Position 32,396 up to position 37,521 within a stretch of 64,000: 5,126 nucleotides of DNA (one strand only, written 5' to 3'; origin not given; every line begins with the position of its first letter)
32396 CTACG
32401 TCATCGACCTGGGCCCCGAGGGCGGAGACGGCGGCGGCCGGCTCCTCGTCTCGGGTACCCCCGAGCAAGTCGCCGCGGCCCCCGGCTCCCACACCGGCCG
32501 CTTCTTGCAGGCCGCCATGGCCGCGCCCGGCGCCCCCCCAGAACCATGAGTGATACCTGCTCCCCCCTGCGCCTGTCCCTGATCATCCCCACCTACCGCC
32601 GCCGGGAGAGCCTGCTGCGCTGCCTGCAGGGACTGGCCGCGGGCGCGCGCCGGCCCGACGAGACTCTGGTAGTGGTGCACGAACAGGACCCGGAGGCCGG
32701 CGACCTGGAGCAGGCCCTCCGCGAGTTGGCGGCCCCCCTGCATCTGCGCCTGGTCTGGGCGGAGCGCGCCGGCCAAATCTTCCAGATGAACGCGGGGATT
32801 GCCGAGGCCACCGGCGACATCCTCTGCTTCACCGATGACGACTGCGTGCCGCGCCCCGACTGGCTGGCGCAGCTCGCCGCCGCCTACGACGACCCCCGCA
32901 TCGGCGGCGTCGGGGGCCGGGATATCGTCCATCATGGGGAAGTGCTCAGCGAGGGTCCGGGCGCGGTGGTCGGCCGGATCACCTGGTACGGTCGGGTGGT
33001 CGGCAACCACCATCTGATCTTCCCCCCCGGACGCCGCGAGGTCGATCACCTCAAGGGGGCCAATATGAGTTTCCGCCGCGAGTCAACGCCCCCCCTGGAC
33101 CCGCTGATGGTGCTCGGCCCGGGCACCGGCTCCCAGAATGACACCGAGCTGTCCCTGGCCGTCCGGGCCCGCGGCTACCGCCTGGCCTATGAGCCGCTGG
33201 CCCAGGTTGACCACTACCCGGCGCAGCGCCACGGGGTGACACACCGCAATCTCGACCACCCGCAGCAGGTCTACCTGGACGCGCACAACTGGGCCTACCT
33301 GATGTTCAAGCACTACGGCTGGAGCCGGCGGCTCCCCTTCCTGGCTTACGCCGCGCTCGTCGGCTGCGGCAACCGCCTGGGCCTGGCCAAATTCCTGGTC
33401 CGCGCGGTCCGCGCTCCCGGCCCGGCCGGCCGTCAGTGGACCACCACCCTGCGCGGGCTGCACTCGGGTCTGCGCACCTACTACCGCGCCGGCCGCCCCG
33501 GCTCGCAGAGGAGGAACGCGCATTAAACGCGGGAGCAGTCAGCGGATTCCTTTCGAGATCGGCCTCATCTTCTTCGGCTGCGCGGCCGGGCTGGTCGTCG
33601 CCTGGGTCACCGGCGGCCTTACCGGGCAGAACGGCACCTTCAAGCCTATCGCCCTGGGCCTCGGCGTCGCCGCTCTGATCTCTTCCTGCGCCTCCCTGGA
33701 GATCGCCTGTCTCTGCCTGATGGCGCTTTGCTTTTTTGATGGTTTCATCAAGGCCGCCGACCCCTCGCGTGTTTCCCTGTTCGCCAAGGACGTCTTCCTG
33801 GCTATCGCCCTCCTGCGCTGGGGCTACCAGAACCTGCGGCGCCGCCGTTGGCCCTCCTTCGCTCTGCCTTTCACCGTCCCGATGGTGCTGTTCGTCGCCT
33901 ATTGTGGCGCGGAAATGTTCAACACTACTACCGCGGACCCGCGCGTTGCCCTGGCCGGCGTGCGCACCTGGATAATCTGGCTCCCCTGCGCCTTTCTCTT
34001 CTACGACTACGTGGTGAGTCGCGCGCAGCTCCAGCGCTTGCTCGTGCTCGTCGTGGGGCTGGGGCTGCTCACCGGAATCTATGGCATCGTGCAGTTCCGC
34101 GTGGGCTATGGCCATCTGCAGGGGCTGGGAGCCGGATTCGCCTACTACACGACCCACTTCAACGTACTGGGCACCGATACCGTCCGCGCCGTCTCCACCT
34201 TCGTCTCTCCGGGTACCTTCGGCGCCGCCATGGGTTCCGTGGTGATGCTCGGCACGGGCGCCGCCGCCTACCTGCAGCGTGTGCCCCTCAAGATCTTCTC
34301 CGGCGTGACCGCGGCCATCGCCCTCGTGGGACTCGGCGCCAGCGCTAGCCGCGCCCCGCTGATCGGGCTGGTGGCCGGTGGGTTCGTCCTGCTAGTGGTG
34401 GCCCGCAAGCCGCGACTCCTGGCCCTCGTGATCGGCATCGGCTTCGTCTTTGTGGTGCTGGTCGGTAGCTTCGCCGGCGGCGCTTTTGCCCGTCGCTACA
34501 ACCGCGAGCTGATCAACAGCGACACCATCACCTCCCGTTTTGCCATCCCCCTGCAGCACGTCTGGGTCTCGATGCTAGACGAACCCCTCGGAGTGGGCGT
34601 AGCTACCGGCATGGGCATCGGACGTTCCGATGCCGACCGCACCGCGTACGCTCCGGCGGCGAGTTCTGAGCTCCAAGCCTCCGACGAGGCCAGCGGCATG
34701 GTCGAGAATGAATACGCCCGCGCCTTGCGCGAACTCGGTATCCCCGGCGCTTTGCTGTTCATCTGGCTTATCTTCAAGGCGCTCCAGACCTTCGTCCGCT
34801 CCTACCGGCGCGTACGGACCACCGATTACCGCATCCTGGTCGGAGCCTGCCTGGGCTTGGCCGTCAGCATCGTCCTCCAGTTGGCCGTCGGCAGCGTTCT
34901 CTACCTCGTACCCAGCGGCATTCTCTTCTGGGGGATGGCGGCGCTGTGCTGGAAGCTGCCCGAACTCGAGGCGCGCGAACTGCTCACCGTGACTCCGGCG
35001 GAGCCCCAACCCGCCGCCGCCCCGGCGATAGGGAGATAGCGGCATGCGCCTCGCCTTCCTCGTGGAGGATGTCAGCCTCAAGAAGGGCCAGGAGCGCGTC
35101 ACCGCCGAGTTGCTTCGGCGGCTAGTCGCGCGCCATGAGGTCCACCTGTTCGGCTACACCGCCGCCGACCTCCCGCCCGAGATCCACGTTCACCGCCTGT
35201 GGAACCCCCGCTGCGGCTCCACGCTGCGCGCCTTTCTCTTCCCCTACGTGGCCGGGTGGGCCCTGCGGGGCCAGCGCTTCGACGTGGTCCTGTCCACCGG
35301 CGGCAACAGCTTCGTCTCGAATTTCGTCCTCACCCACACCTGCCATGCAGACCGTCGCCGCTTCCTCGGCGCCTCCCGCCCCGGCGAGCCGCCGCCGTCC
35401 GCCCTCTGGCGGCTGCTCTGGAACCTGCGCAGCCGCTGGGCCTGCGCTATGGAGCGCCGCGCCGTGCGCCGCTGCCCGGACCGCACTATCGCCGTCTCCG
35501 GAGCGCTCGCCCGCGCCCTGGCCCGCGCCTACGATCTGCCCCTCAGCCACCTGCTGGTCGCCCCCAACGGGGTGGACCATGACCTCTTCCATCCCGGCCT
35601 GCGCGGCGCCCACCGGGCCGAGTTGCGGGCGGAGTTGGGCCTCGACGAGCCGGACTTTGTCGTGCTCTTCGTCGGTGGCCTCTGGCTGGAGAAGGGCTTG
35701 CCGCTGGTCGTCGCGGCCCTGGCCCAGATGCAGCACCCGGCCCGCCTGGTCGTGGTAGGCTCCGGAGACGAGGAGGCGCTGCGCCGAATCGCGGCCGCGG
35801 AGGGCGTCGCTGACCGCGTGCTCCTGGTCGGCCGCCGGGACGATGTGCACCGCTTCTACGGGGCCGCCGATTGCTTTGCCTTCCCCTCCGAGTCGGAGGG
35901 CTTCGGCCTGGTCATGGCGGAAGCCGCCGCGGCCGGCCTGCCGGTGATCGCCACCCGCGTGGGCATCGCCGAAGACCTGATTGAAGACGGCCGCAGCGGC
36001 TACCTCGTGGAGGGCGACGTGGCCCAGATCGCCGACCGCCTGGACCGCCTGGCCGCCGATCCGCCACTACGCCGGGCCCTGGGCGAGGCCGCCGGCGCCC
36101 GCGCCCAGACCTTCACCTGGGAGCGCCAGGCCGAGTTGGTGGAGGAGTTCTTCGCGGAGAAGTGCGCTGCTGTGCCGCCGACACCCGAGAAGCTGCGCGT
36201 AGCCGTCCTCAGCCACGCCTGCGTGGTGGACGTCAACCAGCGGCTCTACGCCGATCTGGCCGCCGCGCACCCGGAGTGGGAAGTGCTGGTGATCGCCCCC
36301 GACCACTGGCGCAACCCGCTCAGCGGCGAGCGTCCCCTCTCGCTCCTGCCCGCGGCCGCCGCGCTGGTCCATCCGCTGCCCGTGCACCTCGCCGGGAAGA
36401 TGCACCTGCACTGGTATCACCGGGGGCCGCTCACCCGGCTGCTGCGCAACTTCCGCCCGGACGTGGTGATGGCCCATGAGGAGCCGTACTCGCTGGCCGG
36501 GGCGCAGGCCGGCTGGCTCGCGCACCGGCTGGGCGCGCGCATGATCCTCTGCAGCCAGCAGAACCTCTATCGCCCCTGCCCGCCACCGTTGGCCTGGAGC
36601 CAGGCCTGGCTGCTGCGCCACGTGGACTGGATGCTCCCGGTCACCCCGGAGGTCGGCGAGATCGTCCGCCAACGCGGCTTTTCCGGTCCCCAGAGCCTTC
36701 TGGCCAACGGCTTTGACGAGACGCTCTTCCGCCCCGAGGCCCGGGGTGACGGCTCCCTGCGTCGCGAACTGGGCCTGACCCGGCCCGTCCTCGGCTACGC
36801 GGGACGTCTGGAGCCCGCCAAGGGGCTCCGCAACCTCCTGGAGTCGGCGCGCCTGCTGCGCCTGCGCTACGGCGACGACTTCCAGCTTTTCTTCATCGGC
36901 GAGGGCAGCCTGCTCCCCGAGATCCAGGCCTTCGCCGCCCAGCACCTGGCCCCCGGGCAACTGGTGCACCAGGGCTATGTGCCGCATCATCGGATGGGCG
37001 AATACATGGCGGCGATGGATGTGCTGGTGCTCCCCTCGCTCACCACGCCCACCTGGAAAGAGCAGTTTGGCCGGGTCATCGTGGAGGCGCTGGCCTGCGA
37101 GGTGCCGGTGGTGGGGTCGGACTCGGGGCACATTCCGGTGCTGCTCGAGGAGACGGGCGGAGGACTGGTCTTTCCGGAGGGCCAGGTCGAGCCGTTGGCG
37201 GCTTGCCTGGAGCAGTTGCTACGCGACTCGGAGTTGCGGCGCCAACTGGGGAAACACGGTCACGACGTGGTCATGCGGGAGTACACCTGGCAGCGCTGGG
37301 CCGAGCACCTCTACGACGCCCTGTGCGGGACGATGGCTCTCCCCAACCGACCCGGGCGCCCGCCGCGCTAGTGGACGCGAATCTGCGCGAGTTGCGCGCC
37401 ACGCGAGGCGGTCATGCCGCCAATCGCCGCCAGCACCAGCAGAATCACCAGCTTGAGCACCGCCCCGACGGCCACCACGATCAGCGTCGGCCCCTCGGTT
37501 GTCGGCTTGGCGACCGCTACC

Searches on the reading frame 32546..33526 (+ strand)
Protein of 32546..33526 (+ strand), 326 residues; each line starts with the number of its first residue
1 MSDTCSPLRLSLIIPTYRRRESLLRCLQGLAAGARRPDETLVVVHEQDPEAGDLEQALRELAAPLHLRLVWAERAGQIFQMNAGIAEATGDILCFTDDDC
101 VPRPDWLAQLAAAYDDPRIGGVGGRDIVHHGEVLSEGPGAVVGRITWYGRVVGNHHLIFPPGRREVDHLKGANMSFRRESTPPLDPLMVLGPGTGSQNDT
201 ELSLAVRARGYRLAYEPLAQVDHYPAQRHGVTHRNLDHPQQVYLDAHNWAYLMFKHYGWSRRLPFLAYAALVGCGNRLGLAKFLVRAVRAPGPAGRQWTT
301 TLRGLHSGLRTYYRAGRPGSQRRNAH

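Call 50: search_protein_families(library=pfam, proteins=[window:32546-33526:+], max_evalue=0.00001)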
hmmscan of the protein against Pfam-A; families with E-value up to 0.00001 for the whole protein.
window:32546-33526:+ (326 aa): 2 families
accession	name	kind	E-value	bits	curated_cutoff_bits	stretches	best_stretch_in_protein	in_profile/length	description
PF13641.12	Glyco_tranf_2_3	-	6.2e-18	66.1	27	1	10-228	3-216/230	Glycosyltransferase like family 2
PF00535.33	Glycos_transf_2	-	1.1e-16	61.7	23.3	1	11-125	1-114/168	Glycosyl transferase family 2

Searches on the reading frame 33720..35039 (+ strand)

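Call 51: search_protein_families(library=pfam, proteins=[window:33720-35039:+], max_evalue=0.00001)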
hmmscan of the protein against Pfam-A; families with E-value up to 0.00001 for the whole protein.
window:33720-35039:+ (439 aa): 1 family
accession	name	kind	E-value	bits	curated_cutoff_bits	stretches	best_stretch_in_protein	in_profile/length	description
PF04932.20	Wzy_C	-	9.6e-14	51.9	31.7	1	197-348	2-149/149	O-Antigen ligase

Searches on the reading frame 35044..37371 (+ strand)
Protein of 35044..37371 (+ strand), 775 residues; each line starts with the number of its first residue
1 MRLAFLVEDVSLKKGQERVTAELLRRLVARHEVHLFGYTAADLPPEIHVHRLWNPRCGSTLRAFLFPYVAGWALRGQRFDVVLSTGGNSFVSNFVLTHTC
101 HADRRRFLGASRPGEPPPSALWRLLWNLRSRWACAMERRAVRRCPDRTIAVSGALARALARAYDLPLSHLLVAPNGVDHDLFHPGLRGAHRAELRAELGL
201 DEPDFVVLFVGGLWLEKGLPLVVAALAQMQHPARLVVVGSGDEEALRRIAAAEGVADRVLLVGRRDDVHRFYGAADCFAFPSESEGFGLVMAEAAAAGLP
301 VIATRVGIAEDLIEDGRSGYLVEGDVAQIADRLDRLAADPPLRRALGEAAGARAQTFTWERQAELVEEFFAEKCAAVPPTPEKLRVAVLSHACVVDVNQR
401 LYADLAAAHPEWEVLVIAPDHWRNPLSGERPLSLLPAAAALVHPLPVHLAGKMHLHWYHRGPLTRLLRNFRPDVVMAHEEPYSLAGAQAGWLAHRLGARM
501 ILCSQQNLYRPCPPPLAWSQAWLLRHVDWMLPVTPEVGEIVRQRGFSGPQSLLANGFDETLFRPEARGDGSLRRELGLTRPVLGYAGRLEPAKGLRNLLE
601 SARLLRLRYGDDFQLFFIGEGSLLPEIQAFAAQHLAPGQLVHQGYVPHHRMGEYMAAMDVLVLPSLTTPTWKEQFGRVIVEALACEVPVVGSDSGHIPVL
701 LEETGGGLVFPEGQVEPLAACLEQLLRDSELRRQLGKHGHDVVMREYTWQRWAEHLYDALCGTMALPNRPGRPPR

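Call 51: search_protein_families(library=pfam, proteins=[window:35044-37371:+], max_evalue=0.00001)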
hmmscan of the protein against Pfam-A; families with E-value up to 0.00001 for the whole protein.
window:35044-37371:+ (775 aa): 6 families
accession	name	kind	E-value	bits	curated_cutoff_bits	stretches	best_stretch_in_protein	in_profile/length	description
PF00534.26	Glycos_transf_1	-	1.5e-70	236.6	26.4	2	191-350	2-169/172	Glycosyl transferases group 1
PF13692.12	Glyco_trans_1_4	-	8.8e-62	208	27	2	205-339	2-142/142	Glycosyl transferases group 1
PF13439.12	Glyco_transf_4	-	2.2e-25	90.1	28.5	2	15-180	3-169/170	Glycosyltransferase Family 4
PF13524.12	Glyco_trans_1_2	-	6e-19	68.9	25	2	639-756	28-142/144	Glycosyl transferase-like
PF20706.3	GT4-conflict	-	7.2e-17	61.9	26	1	201-364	194-383/385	Family 4 Glycosyltransferase in conflict systems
PF13579.12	Glyco_trans_4_4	-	6.8e-13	49.7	29.7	1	399-547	8-148/158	Glycosyl transferase 4-like domain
